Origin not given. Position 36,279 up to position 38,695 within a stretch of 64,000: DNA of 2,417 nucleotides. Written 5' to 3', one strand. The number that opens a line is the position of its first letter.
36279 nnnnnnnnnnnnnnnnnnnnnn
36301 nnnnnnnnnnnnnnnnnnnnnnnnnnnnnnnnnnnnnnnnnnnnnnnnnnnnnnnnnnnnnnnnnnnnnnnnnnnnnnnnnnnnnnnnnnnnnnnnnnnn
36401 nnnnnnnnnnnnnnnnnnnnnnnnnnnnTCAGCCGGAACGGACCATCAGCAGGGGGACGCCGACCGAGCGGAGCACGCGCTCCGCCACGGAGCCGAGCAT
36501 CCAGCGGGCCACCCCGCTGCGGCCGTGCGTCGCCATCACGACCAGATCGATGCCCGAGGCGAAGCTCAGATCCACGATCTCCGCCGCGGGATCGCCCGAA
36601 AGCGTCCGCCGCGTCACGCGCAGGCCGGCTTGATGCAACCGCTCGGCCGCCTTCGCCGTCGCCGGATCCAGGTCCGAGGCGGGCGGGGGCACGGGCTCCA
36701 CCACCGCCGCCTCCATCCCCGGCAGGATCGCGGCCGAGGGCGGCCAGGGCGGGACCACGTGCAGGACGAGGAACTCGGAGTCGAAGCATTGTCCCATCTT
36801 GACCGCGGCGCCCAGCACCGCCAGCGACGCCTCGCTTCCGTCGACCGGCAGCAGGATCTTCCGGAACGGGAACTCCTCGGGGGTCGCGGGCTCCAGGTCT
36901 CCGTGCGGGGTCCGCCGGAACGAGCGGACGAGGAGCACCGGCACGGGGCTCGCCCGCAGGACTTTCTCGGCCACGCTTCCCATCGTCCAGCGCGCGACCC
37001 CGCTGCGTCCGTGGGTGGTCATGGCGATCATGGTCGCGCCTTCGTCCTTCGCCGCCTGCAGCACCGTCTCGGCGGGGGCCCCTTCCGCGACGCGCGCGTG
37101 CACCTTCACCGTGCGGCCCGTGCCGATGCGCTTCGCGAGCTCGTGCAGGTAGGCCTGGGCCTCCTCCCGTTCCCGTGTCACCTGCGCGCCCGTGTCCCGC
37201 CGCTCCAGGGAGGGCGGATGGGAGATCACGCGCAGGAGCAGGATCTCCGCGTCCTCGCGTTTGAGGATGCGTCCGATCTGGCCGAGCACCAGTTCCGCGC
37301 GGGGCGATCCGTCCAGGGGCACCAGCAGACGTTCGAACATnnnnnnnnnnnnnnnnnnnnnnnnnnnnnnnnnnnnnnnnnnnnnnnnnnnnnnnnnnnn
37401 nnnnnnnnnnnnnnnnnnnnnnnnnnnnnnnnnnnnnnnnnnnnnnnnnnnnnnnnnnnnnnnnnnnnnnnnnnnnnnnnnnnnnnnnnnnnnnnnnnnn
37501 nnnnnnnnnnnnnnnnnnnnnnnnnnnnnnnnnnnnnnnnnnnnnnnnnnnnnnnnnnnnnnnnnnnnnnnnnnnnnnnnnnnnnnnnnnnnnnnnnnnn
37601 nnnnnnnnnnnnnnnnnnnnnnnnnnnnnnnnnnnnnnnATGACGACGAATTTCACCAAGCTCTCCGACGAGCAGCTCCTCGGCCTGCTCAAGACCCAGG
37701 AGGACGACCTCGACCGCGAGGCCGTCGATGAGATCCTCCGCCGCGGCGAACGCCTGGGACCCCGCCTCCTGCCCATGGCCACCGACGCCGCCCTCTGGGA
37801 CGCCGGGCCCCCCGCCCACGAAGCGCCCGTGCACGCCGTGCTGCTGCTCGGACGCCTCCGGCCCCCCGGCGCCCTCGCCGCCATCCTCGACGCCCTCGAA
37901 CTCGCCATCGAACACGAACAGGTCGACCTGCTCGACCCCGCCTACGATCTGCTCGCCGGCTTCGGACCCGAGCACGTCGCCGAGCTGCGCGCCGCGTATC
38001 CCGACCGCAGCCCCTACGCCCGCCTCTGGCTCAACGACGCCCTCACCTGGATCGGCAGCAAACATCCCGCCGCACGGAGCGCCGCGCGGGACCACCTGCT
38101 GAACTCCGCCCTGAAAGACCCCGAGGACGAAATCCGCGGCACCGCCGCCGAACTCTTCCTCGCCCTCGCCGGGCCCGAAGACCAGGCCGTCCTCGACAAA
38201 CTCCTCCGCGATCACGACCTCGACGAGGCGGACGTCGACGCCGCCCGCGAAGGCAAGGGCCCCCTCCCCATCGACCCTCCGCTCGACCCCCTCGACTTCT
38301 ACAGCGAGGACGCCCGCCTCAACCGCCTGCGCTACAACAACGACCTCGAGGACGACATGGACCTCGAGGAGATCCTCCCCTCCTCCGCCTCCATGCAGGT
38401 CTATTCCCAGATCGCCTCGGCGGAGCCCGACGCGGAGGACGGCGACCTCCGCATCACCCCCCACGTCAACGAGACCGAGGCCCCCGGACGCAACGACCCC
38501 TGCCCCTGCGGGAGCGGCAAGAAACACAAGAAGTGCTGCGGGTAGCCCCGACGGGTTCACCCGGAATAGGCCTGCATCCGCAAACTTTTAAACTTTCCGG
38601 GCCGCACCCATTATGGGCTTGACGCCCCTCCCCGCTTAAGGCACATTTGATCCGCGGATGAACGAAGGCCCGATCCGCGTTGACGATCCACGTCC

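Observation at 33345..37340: Three-gene operon: tandem-USP, tandem-USP, then a PCMT-methyltransferase fused to a GspE/PilB secretion ATPase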

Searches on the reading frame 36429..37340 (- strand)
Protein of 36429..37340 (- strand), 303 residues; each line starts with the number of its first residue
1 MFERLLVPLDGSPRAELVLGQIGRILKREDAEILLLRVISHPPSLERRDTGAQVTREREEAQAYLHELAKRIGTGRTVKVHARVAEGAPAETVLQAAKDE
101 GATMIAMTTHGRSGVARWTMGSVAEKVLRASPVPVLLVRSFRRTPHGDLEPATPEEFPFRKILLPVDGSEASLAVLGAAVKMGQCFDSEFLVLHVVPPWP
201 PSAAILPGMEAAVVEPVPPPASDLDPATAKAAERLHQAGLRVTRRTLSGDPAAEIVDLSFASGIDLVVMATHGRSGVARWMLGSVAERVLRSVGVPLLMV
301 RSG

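Call 3: search_protein_families(library=pfam, proteins=[window:36429-37340:-], max_evalue=0.01)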
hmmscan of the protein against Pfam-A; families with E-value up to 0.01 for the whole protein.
window:36429-37340:- (303 aa): 1 family
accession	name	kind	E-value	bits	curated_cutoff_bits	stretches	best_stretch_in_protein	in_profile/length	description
PF00582.32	Usp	-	3.3e-62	209.6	24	2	1-139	1-141/141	Universal stress protein family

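Call 4: search_protein_families(library=ncbifam, proteins=[window:36429-37340:-], max_evalue=0.01)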
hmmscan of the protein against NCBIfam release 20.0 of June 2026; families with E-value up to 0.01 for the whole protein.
window:36429-37340:- (303 aa): 6 families
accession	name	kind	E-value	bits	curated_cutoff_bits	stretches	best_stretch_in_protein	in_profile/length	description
NF011581.0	PRK15005.1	equivalog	1.5e-16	60.9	166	2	1-139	1-144/144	universal stress protein UspF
NF008380.0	PRK11175.1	equivalog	2e-08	33.5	227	2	79-131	240-292/313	universal stress protein UspE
NF012000.0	PRK15456.1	equivalog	3.1e-06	27.3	189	0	25-139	26-142/142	universal stress protein UspG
NF007795.0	PRK10497.1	equivalog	9.3e-05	22.3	79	0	101-129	21-49/78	phage shock protein PspD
NF007512.0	PRK10116.1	equivalog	0.0002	21.5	167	0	5-138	6-137/142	universal stress protein UspC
TIGR02979.1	phageshock_pspD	hypoth_equivalog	0.00073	19.8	64.2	0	108-129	16-37/59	phage shock protein PspD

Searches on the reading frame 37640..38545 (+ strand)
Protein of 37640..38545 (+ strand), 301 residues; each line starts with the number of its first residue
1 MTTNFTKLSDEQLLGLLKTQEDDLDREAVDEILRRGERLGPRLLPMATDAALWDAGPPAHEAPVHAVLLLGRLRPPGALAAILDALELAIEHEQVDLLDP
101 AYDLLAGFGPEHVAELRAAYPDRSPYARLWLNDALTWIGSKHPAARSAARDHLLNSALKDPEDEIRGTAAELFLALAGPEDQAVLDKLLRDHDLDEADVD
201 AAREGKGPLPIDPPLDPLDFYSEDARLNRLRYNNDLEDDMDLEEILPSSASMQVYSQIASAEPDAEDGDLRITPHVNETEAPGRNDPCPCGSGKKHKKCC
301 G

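Call 11: search_protein_families(library=pfam, proteins=[window:37640-38545:+], max_evalue=0.001)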
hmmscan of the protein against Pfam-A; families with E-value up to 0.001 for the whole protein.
window:37640-38545:+ (301 aa): 2 families
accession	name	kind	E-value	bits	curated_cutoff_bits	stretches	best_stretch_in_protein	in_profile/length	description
PF02810.21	SEC-C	-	1.9e-08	34.5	20.4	1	284-301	1-18/19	SEC-C motif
PF13646.12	HEAT_2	-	0.00077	20.1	27.7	0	91-171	10-85/88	HEAT repeats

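Call 50: search_protein_families(library=pfam, proteins=[window:37640-38545:+], max_evalue=0.01)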
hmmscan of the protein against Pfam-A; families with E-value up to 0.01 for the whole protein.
window:37640-38545:+ (301 aa): 2 families
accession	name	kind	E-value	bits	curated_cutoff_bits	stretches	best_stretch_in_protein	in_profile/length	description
PF02810.21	SEC-C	-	1.9e-08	34.5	20.4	1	284-301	1-18/19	SEC-C motif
PF13646.12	HEAT_2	-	0.00077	20.1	27.7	1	91-171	10-85/88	HEAT repeats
